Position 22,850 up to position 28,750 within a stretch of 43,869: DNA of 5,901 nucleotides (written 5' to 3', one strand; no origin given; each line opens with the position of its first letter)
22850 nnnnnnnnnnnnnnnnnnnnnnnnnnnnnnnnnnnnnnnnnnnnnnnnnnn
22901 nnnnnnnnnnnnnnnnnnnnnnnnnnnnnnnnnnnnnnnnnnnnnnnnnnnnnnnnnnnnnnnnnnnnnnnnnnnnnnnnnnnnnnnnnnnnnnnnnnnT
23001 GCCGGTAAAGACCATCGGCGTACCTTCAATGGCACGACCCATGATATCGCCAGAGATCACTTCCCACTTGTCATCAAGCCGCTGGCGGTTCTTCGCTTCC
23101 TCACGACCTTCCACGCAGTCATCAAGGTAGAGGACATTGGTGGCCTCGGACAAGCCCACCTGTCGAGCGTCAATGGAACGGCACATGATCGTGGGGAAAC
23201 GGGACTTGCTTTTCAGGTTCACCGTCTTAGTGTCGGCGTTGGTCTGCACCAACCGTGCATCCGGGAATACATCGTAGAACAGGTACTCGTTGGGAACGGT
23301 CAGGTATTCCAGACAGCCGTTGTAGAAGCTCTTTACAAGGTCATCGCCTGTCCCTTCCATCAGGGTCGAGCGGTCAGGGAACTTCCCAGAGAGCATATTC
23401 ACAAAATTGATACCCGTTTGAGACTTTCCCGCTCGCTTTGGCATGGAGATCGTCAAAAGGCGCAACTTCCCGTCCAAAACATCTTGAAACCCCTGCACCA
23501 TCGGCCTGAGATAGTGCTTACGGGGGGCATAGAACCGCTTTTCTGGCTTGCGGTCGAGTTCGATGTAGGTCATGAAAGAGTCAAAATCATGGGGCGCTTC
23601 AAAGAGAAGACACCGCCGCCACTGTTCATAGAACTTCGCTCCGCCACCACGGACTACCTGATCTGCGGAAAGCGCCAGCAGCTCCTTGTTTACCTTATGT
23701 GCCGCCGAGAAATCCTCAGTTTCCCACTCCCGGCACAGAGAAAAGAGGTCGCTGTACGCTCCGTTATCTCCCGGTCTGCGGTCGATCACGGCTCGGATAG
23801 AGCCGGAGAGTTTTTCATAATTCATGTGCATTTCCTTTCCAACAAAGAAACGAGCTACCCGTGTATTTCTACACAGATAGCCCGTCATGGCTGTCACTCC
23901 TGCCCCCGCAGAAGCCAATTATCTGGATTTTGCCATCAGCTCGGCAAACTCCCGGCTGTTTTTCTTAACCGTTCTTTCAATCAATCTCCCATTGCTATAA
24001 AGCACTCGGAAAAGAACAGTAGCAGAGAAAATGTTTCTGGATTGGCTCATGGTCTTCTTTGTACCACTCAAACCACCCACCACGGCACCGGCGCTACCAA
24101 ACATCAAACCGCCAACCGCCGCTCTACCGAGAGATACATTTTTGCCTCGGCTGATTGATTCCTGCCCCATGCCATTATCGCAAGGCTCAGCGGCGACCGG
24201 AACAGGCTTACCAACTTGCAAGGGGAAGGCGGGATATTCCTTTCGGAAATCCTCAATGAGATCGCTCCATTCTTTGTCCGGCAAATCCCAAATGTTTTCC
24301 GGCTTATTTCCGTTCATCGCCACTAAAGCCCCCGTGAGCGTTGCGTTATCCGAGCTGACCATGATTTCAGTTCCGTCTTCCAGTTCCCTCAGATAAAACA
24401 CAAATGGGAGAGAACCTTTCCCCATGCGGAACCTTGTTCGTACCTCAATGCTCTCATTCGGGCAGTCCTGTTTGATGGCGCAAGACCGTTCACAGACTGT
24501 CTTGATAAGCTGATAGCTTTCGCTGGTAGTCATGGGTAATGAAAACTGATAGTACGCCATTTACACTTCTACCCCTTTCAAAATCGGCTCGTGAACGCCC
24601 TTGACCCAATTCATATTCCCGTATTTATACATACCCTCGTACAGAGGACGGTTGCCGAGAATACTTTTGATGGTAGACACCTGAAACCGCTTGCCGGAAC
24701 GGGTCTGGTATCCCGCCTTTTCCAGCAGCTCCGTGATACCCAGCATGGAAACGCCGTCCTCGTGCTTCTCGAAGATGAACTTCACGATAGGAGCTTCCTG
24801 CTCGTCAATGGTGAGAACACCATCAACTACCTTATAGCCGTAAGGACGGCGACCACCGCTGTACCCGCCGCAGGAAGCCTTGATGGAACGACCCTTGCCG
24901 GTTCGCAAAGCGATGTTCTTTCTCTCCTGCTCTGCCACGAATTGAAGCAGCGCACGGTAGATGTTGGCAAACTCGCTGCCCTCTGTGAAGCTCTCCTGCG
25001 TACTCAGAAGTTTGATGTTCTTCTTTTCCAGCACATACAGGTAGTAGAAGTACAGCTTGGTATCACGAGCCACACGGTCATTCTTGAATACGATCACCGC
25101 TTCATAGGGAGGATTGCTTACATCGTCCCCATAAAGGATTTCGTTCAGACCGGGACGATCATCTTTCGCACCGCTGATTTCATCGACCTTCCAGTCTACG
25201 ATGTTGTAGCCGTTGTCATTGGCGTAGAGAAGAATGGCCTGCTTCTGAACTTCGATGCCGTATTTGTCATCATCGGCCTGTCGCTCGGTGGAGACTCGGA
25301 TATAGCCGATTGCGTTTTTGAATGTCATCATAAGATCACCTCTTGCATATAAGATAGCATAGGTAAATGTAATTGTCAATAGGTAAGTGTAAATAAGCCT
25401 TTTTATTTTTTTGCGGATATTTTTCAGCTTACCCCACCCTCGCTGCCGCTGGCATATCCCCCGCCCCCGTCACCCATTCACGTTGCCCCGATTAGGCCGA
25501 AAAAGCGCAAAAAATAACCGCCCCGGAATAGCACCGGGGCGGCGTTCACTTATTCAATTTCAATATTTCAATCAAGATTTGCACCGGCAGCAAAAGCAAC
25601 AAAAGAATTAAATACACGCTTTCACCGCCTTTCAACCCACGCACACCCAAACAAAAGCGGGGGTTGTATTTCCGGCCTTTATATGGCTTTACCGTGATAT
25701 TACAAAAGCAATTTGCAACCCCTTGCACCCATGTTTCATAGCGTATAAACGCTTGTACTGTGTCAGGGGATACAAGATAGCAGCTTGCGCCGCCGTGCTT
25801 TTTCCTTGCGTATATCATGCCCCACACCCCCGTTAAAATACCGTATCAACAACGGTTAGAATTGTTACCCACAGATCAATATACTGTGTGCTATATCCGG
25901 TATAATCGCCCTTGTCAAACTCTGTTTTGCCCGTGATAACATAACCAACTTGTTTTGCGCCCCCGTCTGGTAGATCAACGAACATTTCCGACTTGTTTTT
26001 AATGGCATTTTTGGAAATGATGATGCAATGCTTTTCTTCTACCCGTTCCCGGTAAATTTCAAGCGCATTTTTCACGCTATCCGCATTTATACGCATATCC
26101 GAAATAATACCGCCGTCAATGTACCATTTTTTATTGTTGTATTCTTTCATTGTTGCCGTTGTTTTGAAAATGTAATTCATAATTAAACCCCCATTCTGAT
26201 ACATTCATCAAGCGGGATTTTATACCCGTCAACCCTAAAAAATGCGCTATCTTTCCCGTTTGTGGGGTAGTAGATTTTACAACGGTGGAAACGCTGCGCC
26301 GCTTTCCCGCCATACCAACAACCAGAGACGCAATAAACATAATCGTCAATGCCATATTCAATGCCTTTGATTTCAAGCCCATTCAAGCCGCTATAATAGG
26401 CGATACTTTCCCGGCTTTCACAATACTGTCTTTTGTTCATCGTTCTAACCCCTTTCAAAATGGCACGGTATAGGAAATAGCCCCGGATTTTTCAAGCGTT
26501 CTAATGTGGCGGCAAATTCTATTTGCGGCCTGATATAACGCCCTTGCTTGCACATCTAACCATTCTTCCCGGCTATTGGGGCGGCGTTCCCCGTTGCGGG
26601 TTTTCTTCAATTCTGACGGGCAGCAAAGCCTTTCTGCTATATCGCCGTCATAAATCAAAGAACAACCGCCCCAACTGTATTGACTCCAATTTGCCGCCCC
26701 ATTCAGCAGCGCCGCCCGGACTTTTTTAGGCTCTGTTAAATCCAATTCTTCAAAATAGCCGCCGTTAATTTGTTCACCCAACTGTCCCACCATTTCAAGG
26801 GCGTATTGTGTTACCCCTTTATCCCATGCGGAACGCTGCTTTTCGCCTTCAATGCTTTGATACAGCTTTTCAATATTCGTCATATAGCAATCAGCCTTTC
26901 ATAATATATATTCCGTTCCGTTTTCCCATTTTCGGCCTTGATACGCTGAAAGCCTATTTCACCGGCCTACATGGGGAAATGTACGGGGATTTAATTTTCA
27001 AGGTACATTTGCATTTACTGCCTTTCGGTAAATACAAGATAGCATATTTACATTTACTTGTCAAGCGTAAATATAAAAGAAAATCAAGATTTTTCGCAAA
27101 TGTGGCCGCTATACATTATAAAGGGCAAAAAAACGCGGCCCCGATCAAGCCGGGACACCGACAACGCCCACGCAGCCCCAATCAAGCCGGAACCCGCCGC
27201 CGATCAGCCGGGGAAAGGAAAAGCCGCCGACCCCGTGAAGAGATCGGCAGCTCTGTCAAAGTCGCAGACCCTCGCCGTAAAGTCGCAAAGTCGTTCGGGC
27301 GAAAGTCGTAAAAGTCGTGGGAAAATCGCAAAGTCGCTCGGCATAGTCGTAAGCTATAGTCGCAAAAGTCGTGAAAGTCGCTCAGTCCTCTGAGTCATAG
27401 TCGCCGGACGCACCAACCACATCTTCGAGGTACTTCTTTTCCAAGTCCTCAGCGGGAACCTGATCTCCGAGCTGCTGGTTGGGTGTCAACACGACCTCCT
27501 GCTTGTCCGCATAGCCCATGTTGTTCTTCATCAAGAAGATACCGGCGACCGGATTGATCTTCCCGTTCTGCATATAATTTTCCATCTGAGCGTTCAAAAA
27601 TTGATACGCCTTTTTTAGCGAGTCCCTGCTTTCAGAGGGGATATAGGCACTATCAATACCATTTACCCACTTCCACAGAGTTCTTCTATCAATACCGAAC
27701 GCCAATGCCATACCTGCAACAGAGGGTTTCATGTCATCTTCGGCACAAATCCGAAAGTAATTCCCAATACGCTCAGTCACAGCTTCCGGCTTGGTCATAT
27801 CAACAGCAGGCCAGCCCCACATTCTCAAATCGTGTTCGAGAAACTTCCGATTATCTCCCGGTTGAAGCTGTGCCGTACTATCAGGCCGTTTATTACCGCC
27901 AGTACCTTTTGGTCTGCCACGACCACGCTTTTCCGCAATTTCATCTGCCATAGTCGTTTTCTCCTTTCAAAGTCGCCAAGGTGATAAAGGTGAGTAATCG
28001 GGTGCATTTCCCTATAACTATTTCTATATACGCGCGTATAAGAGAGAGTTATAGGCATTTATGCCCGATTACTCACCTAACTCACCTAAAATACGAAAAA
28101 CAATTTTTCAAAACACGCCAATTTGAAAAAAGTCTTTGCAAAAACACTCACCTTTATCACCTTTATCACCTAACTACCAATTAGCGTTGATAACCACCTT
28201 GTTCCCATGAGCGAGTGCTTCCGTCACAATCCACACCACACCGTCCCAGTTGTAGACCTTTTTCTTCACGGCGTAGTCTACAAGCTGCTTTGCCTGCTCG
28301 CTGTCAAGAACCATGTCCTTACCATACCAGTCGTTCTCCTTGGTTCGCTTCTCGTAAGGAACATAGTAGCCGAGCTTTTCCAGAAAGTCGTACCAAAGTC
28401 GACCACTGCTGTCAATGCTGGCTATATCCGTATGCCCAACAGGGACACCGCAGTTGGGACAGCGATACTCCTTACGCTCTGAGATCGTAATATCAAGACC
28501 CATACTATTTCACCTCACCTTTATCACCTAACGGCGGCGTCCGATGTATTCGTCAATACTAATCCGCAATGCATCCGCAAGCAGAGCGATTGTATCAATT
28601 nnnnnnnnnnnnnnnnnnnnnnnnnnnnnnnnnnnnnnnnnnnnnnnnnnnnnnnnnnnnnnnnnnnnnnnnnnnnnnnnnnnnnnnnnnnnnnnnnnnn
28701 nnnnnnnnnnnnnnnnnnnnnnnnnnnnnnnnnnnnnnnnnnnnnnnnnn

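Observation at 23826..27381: terS and terL are separated by a 3.5-kb insertion carrying two autonomous transcription units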

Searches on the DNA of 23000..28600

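Call 18: search_rna_families(source=window, start=23000, end=28600, threshold=evalue, max_evalue=1)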
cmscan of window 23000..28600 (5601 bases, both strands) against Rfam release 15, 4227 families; matches with E-value up to 1: 3.
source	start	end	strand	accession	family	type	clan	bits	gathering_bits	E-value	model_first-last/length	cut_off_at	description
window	27979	28089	+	RF04130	MIR7996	Gene; miRNA;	-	32.5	119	0.0069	1-190/190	no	MIR7996 microRNA precursor family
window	25510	25620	-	RF01769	greA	Cis-reg; leader;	-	24.3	60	0.36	1-124/124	no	Enterobacteria greA leader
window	27987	28077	-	RF04118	MIR9481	Gene; miRNA;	-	22.3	130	0.36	1-135/135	no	MIR9481 microRNA precursor family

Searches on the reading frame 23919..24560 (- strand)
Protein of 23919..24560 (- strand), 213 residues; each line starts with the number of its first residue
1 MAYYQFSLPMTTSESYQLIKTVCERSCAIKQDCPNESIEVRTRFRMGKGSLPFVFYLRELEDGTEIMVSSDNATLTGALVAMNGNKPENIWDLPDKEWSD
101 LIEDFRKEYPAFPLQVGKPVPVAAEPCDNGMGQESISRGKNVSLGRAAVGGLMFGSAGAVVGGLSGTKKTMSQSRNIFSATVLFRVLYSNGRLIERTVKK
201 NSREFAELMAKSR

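Call 3: search_protein_families(library=pfam, proteins=[window:23919-24560:-], max_evalue=0.01)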
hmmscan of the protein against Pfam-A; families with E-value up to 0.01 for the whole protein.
window:23919-24560:- (213 aa): 0 families

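Call 4: search_protein_families(library=phrogs, proteins=[window:23919-24560:-], max_evalue=0.01)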
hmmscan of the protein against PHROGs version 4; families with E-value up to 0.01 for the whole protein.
window:23919-24560:- (213 aa): 6 families
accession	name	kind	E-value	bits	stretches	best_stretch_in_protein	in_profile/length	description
phrog_17658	-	unknown function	2.9e-08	34.8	1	134-174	72-112/176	-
phrog_888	-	unknown function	2.7e-05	25.1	1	135-174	126-169/271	-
phrog_20665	-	unknown function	9.5e-05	22.9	1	136-184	177-224/306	-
phrog_27136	-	unknown function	0.0012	19.4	1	143-208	139-206/224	-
phrog_12025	-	unknown function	0.0041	18.1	1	144-192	63-104/193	-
phrog_27819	-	unknown function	0.0098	16.6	0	140-177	136-173/239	-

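Call 30: search_protein_families(library=pfam, proteins=[window:23919-24560:-], max_evalue=0.05)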
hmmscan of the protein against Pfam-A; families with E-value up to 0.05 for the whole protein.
window:23919-24560:- (213 aa): 1 family
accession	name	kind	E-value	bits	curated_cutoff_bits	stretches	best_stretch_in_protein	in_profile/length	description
PF20721.2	C19orf12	-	0.014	15.6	30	1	141-168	47-74/163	C19orf12-like protein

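Call 58: find_homologous_proteins(query=window:23919-24560:-, max_evalue=0.001)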
Query window:23919-24560:- (213 aa): 40 proteins with E <= 0.001 among 390 candidates.
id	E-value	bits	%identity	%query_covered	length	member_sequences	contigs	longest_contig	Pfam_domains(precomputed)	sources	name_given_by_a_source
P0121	8.9e-131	451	95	100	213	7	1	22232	PF27000.1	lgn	-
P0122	4.4e-130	449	95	100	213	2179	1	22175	PF27000.1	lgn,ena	-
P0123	1.6e-129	447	93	100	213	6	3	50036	PF27000.1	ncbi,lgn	-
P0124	6.1e-122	423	86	100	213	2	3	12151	PF27000.1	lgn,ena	-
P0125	3.0e-120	417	85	100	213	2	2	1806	PF27000.1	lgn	-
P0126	5.7e-120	416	85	100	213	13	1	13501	PF27000.1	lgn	-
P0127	2.1e-119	414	86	100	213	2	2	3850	PF27000.1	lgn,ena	-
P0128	3.5e-119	414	84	100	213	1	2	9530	PF27000.1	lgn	-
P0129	9.6e-116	402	83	100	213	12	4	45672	PF27000.1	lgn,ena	-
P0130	2.8e-110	385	79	100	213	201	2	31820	PF27000.1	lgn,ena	-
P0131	4.1e-109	381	80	100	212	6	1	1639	PF27000.1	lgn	-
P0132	1.5e-103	363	75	100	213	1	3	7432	PF27000.1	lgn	-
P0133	2.1e-103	362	76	100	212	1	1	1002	PF27000.1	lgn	-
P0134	1.6e-101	356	74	99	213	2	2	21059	PF27000.1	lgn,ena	-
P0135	4.3e-101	355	74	100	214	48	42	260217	PF27000.1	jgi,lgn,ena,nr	jgi:hypothetical protein|nr:MAG TPA: hypothetical protein [Caudoviricetes sp.]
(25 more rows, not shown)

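Call 65: predict_structure(alignment_id=A1)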
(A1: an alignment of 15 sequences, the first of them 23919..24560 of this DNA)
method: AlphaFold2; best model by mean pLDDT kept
length: 213 residues; sequences in the alignment: 15
mean_pLDDT: 75.5   pTM: 0.65
mean pLDDT of the five models: 75.5, 75.4, 75.2, 74.8, 74.7
residues with pLDDT >= 90: 77; 70-90: 62; 50-70: 36; < 50: 38
segments of 3 or more residues with pLDDT < 50: 75-78, 139-170
pLDDT, mean of each block of 10 residues (from residue 1): 89 95 90 91 72 92 91 53 55 83 93 91 85 53 43 38 40 63 90 88 88 82
secondary structure, 60 per line:
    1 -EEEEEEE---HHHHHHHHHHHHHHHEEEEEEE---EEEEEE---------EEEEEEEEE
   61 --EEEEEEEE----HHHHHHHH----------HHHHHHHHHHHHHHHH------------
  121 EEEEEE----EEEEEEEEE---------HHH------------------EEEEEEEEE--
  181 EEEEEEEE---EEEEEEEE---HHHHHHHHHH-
elements in order: E2-8 H12-26 E27-33 E37-42 E52-60 E63-70 H75-82 H93-108 E121-126 E131-139 E170-178 E181-188 E192-199 H203-212

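Call 68: fold_search(model_id=the predicted structure, library=pdb)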
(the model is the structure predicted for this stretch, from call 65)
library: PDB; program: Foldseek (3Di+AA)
matches with E <= 10: 1256; with E <= 0.001: 3
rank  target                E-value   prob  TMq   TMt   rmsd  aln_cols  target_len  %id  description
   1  6v04                  3.0e-04  1.00  0.33  0.27  21.8       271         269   12  DynU16 crystal structure, a putative protein in the dynemicin biosynthetic locus (released 2020-11-18)
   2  5wi2_A                8.2e-04  1.00  0.27  0.56   6.3        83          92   23  Crystal structure of the KA1 domain from human Chk1 (released 2017-10-04)
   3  5wi2_B                9.2e-04  1.00  0.32  0.64   5.0       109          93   18  Crystal structure of the KA1 domain from human Chk1 (released 2017-10-04)
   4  4fpw_B                1.2e-03  1.00  0.28  0.36  12.9       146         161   11  Crystal Structure of CalU16 from Micromonospora echinospora. Northeast Structural Genomics Consortium Target MiR12. (released 2012-12-12)
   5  3q63_A                3.6e-03  1.00  0.31  0.46   6.3       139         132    9  X-ray crystal structure of protein MLL2253 from Mesorhizobium loti, Northeast Structural Genomics Consortium Target Ml (released 2011-01-12)
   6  2m89_MODEL_1_A        3.6e-03  1.00  0.31  0.46   6.1       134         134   10  Solution structure of the Aha1 dimer from Colwellia psychrerythraea (released 2013-09-04)
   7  4fpw_A                3.6e-03  1.00  0.29  0.38  12.1       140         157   10  Crystal Structure of CalU16 from Micromonospora echinospora. Northeast Structural Genomics Consortium Target MiR12. (released 2012-12-12)
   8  3q63_E                5.3e-03  1.00  0.33  0.49   5.8       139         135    9  X-ray crystal structure of protein MLL2253 from Mesorhizobium loti, Northeast Structural Genomics Consortium Target Ml (released 2011-01-12)
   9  2yh6_A                5.6e-03  1.00  0.28  0.52   6.4       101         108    9  Structure of the N-terminal domain of BamC from E. coli (released 2011-05-25)
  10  2v8q_A                5.9e-03  1.00  0.33  0.64   5.2       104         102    9  Crystal structure of the regulatory fragment of mammalian AMPK in complexes with AMP (released 2007-09-25)
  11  3q63_B                5.9e-03  1.00  0.33  0.49   5.5       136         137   10  X-ray crystal structure of protein MLL2253 from Mesorhizobium loti, Northeast Structural Genomics Consortium Target Ml (released 2011-01-12)
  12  2ns9_B                6.2e-03  0.97  0.25  0.33   6.8       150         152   13  Crystal structure of protein APE2225 from Aeropyrum pernix K1, Pfam COXG (released 2006-11-14)
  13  1z94_E                6.6e-03  1.00  0.29  0.41   6.0       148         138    9  X-Ray Crystal Structure of Protein CV1439 from Chromobacterium violaceum. Northeast Structural Genomics Consortium Tar (released 2005-05-10)
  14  4xrt_B                6.6e-03  0.66  0.22  0.16  21.7       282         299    8  Crystal structure of the di-domain ARO/CYC StfQ from the steffimycin biosynthetic pathway (released 2015-12-02)
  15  8z3h                  7.4e-03  1.00  0.33  0.50   6.1       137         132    9  Benzbromarone interferes with the interaction between Hsp90 and Aha1 by interacting with both of them (released 2025-04-23)
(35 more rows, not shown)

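Call 69: fold_search(model_id=the predicted structure, library=viral)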
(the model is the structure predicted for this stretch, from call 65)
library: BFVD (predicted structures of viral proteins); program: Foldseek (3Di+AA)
matches with E <= 10: 1046; with E <= 0.001: 0
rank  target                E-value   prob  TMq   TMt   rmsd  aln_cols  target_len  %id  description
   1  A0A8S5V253            2.9e-03  0.99  0.29  0.29   6.1       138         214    9  Uncharacterized protein [Myoviridae sp. ctJ2i1]
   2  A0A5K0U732            6.1e-03  1.00  0.25  0.29   8.7       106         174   15  Uncharacterized protein [Yasminevirus sp. GU-2018]
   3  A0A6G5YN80            6.5e-03  0.72  0.20  0.22  19.5       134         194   13  (no name in the UniProt tables at hand)
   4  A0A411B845            1.1e-02  0.95  0.25  0.35   7.7       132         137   10  Uncharacterized protein [Aeromonas phage Asswx_1]
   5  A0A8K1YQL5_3          1.5e-02  0.84  0.21  0.06   9.3       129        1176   10  Genome polyprotein [Xiangshan flavi-like virus 1]
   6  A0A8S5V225            1.6e-02  0.87  0.21  0.35   7.8       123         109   10  Uncharacterized protein [Myoviridae sp. ctJ2i1]
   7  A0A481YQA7            2.1e-02  0.72  0.25  0.30  19.9       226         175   11  Uncharacterized protein [Pithovirus LCDPAC02]
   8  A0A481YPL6            2.5e-02  0.87  0.24  0.16  11.7       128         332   12  3'-5' exonuclease [Pithovirus LCDPAC01]
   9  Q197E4                3.1e-02  0.57  0.23  0.06  18.9       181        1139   10  Uncharacterized protein 016R [Invertebrate iridescent virus 3]
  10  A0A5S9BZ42            3.5e-02  0.96  0.22  0.24   9.0        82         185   13  Uncharacterized protein [Tenacibaculum phage PTm1]
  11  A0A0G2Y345            3.5e-02  0.92  0.26  0.31   6.2       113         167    7  Uncharacterized protein [Acanthamoeba polyphaga mimivirus Kroon]
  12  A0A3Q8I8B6            3.5e-02  0.72  0.23  0.28  23.0       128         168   10  Uncharacterized protein [Lactobacillus phage Bromius]
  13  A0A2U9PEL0            3.5e-02  0.66  0.20  0.23  11.1       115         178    8  Uncharacterized protein [Erwinia phage vB_EamM-Bue1]
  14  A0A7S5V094            3.5e-02  0.54  0.24  0.13  15.4       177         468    8  (no name in the UniProt tables at hand)
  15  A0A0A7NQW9            3.7e-02  0.69  0.20  0.23  14.1       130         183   12  Uncharacterized protein [Lactobacillus phage LfeInf]
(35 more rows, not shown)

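Call 75: search_protein_families(library=padloc, proteins=[window:23919-24560:-], max_evalue=0.01)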
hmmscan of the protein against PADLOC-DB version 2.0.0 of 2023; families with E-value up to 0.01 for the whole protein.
window:23919-24560:- (213 aa): 0 families

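Call 76: search_protein_families(library=ncbifam, proteins=[window:23919-24560:-], max_evalue=0.01)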
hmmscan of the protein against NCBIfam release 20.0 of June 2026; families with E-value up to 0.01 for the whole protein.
window:23919-24560:- (213 aa): 0 families
